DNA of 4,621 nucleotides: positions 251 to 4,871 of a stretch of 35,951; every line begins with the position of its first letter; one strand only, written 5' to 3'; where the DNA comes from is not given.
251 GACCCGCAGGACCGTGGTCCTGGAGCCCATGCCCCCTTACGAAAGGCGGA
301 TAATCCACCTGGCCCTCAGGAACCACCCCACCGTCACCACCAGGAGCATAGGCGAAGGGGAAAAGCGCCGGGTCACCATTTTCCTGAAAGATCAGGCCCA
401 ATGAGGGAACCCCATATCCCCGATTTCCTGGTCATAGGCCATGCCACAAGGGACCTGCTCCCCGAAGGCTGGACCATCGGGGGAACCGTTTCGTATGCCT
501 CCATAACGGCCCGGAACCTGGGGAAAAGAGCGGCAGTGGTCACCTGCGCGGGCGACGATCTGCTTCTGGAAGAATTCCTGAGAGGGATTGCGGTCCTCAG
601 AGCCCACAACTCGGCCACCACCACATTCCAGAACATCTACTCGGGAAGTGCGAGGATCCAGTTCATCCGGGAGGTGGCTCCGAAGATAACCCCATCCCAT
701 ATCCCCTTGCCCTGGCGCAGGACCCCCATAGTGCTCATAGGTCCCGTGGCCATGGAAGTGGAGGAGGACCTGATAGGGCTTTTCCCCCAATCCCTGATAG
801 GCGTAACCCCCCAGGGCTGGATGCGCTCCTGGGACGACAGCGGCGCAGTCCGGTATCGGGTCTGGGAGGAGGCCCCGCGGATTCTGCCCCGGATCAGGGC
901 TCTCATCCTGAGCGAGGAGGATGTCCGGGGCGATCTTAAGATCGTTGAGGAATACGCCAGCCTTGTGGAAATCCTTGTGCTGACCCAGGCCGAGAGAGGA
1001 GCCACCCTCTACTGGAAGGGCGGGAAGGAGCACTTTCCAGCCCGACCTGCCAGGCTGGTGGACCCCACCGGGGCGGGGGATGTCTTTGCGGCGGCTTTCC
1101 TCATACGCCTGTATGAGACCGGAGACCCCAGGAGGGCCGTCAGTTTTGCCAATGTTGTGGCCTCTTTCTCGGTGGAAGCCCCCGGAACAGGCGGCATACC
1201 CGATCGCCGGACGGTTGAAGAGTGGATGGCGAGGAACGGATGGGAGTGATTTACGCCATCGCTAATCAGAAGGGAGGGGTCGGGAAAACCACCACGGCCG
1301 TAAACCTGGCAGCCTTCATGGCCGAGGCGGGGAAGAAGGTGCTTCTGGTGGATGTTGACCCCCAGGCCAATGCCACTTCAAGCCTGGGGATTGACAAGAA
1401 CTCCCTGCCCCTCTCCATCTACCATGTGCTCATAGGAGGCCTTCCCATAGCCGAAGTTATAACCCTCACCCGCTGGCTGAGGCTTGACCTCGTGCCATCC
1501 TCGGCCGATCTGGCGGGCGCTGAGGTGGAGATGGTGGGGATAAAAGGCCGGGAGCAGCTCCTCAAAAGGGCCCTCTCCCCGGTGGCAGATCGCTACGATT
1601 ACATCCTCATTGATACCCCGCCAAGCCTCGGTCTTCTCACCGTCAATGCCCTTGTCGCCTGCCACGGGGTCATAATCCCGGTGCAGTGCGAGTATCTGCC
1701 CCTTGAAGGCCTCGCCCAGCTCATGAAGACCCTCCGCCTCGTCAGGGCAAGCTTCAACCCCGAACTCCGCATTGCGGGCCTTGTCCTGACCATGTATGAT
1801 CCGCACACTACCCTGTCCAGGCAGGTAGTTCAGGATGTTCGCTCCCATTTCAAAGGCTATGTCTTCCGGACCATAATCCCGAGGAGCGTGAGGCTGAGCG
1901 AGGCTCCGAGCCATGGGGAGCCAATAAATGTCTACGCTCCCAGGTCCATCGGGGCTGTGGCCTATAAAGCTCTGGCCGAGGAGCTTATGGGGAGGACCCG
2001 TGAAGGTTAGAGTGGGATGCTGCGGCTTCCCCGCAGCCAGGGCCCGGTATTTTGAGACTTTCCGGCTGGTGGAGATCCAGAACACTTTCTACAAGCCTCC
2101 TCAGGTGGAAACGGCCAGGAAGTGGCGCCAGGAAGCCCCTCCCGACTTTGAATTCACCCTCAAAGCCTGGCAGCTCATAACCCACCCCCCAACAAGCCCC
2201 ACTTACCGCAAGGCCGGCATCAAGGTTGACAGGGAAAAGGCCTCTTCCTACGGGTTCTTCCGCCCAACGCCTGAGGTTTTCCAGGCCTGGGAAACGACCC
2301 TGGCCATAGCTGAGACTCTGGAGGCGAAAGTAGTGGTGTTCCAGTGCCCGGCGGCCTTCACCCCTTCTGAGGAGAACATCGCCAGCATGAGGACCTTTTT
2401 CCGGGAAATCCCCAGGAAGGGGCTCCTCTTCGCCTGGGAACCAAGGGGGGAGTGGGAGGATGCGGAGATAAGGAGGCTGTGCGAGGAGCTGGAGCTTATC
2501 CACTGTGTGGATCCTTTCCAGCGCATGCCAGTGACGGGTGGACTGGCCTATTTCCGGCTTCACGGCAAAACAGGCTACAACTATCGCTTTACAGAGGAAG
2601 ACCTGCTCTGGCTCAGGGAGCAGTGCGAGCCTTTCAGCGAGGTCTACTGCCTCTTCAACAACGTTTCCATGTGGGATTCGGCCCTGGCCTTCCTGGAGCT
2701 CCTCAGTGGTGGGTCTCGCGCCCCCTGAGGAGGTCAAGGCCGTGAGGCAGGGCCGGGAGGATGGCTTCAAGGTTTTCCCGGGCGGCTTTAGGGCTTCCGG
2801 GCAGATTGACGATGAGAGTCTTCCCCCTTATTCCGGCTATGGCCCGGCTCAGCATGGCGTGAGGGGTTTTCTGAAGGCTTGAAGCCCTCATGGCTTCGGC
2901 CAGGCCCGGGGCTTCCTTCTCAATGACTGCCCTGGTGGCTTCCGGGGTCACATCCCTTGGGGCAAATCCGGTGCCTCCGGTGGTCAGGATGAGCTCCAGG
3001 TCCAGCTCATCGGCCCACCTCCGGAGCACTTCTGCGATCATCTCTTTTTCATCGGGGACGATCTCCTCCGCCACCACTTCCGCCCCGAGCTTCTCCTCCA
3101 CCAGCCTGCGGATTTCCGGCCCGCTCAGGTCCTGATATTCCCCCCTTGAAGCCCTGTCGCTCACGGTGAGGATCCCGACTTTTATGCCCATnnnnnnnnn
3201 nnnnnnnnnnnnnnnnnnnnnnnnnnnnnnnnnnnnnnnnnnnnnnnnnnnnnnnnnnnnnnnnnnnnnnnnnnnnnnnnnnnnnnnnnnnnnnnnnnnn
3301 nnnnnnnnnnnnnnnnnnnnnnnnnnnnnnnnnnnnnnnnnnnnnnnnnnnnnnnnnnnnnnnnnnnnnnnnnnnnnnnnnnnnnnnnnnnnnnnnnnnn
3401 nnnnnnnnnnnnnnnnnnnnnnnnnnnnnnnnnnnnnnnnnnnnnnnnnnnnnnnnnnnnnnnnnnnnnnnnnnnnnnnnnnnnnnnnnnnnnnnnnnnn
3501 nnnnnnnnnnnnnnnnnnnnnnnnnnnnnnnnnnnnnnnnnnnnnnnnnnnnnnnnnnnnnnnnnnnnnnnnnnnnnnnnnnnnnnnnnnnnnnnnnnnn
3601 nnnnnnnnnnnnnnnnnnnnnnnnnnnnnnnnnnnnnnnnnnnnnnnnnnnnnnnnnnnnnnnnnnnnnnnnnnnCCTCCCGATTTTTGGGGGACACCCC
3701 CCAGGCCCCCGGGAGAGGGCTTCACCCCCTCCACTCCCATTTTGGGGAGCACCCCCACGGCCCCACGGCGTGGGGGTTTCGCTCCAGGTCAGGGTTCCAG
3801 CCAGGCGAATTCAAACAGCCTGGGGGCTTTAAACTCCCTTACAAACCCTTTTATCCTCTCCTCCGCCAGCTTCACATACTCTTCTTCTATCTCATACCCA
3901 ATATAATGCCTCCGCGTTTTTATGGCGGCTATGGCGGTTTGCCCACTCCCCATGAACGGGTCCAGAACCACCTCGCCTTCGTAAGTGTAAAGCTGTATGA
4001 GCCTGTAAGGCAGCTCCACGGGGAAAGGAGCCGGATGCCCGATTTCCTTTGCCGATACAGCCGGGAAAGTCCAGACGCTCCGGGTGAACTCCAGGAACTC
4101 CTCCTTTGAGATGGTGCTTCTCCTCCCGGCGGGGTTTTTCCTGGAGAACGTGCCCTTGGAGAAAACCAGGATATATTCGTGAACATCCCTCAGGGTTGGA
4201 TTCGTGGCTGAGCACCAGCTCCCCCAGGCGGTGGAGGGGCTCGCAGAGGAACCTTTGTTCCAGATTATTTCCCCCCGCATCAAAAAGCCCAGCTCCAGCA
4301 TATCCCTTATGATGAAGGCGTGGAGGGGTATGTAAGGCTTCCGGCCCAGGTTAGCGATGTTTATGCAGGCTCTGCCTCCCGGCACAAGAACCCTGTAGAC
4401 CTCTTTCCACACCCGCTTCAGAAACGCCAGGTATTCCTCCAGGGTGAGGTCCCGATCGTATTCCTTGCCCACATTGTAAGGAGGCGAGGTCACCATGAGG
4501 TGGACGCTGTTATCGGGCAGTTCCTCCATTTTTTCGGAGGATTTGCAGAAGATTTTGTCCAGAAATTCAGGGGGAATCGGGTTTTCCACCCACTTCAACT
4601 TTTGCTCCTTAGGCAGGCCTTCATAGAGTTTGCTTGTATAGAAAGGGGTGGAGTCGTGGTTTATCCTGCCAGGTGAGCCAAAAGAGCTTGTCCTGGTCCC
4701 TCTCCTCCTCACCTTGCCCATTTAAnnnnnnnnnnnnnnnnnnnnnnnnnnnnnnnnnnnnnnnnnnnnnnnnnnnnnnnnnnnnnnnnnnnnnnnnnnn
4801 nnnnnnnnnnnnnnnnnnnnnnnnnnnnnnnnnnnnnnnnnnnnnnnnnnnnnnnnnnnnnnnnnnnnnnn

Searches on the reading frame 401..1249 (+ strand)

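Call 27: search_protein_families(library=pfam, proteins=[window:401-1249:+])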
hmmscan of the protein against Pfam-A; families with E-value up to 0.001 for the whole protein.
window:401-1249:+ (282 aa): 1 family
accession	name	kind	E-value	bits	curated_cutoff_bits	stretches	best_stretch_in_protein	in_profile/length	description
PF00294.29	PfkB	-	1.2e-18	68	25.8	1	179-265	209-297/302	pfkB family carbohydrate kinase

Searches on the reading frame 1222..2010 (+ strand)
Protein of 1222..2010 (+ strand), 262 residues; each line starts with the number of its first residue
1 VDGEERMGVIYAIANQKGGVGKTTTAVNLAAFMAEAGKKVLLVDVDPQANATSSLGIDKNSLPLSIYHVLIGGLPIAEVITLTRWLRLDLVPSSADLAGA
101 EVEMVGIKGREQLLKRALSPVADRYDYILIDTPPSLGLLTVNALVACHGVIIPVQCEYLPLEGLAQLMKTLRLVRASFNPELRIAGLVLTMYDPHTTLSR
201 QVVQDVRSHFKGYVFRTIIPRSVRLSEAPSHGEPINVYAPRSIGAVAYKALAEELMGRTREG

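Call 27: search_protein_families(library=pfam, proteins=[window:1222-2010:+])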
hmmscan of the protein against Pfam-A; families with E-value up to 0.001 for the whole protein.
window:1222-2010:+ (262 aa): 8 families
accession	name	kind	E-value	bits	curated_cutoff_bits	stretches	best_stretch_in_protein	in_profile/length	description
PF13614.12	AAA_31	-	3.5e-65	219.7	27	1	10-184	3-177/177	AAA domain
PF01656.29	CbiA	-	3e-30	105.2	25.4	1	12-235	2-125/125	CobQ/CobB/MinD/ParA nucleotide binding domain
PF06564.18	CBP_BcsQ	-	2.4e-12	47.4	21.3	1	15-253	8-231/234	Cellulose biosynthesis protein BcsQ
PF10609.15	ParA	-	2e-11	44.3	27.1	1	10-46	5-41/246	NUBPL iron-transfer P-loop NTPase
PF00142.24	Fer4_NifH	-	9e-11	42.2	25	1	16-55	7-46/271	4Fe-4S iron sulfur cluster binding proteins, NifH/frxC family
PF09140.17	MipZ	-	3.7e-10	40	20.7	1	12-49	4-41/262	ATPase MipZ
PF02374.21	ArsA_ATPase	-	1.1e-08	35.1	24.3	1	17-63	9-55/305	Anion-transporting ATPase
PF00448.28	SRP54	-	2.1e-05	24.7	22.7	0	19-47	11-39/196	SRP54-type protein, GTPase domain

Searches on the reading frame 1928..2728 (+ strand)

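Call 27: search_protein_families(library=pfam, proteins=[window:1928-2728:+])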
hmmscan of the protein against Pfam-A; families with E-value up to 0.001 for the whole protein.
window:1928-2728:+ (266 aa): 1 family
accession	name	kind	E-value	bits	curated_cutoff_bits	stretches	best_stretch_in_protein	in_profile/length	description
PF01904.24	DUF72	-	1.3e-35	123.8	25.3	1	40-253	13-209/217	Protein of unknown function DUF72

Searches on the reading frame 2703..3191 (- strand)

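Call 43: search_protein_families(library=pfam, max_evalue=0.01, proteins=[window:2703-3191:-])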
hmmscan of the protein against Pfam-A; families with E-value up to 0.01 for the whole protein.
window:2703-3191:- (162 aa): 2 families
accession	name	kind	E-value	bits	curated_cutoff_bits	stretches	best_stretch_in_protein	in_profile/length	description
PF00994.29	MoCF_biosynth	-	1.6e-35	122.3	26.6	1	6-150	1-144/144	Probable molybdopterin binding domain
PF09754.15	PAC2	-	0.0005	20.4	25.8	1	39-145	72-188/215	PAC2 family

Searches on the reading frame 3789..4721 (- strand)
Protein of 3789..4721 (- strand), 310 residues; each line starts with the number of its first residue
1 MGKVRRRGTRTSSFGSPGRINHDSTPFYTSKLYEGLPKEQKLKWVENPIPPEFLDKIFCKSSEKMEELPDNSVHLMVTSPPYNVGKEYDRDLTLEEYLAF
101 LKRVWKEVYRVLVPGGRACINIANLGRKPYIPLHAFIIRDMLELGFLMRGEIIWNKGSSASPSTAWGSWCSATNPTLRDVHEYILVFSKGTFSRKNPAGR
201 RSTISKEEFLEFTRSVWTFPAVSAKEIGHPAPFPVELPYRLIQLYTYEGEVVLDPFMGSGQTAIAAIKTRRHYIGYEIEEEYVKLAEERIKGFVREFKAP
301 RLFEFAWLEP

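Call 27: search_protein_families(library=pfam, proteins=[window:3789-4721:-])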
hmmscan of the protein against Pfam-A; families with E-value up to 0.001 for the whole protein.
window:3789-4721:- (310 aa): 2 families
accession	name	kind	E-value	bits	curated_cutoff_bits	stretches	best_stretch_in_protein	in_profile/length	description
PF01555.25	N6_N4_Mtase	-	4.6e-51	174.3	26.7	1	73-288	1-221/221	DNA methylase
PF13847.12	Methyltransf_31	-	0.00069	19.8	27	0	249-291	4-49/145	Methyltransferase domain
